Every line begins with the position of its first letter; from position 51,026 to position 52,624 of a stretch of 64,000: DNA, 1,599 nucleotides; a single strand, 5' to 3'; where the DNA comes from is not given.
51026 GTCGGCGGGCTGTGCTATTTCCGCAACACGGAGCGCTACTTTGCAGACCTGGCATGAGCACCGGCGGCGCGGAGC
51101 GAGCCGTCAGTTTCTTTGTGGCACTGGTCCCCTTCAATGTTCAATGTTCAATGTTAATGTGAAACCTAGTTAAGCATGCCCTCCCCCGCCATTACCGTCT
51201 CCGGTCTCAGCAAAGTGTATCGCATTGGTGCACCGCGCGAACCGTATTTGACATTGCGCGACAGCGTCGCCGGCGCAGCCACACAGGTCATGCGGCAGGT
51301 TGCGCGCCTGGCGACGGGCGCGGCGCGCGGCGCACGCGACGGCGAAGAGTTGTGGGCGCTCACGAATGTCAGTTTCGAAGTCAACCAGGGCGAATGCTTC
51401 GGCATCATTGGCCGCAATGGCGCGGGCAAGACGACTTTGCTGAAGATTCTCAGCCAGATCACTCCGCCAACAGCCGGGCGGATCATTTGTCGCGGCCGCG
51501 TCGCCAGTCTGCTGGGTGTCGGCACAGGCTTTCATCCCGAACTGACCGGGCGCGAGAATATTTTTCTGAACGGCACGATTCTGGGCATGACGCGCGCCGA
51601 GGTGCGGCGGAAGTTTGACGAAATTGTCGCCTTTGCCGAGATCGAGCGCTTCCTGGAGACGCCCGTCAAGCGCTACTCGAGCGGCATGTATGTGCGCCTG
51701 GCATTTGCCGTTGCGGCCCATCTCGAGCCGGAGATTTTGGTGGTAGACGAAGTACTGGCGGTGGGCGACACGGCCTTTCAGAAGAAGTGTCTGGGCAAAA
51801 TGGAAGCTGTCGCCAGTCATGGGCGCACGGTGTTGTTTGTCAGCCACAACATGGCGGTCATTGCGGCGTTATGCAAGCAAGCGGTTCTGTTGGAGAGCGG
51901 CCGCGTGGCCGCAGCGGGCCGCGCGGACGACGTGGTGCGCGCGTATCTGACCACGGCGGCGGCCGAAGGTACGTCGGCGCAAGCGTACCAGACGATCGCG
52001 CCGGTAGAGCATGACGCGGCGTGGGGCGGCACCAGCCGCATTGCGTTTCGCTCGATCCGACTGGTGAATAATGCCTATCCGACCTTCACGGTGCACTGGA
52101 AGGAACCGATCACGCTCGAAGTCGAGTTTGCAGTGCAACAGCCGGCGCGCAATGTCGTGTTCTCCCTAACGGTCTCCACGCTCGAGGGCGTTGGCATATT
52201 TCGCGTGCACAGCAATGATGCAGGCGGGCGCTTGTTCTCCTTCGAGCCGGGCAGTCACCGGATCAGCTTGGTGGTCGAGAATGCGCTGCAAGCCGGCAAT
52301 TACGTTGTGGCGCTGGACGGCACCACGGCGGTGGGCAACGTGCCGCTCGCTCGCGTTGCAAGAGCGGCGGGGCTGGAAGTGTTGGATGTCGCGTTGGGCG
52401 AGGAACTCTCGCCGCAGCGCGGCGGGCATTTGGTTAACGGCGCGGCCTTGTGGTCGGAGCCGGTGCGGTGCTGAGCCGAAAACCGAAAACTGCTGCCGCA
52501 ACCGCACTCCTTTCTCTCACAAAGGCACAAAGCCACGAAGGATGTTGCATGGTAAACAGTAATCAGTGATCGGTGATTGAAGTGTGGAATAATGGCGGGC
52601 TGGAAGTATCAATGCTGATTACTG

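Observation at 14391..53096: Family of MITE-like elements with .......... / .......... termini (4 copies, all in the same orientation)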

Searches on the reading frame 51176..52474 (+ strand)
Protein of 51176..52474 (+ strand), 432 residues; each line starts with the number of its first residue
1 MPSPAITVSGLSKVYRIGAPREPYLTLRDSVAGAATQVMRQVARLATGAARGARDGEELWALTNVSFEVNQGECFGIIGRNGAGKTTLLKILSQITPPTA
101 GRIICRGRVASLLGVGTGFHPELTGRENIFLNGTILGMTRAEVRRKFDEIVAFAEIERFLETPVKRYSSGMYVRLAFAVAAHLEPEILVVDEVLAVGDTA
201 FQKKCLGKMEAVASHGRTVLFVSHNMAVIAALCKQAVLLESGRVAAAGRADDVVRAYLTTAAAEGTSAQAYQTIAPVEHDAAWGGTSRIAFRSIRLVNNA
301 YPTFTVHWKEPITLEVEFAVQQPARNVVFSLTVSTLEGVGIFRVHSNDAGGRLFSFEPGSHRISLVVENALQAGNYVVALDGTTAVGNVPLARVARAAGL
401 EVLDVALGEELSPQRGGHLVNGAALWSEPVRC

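Call 35: search_protein_families(library=pfam, proteins=[window:51176-52474:+])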
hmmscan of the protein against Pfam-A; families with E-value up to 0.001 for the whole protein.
window:51176-52474:+ (432 aa): 3 families
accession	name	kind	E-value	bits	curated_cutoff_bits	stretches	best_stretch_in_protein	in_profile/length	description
PF00005.33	ABC_tran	-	1.2e-21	78.2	25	1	62-193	1-135/137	ABC transporter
PF14524.12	Wzt_C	-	3.5e-09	37.2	30.4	1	285-403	6-130/143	Wzt C-terminal domain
PF13304.12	AAA_21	-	6.6e-05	23.6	27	1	75-95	2-22/304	AAA domain, putative AbiEii toxin, Type IV TA system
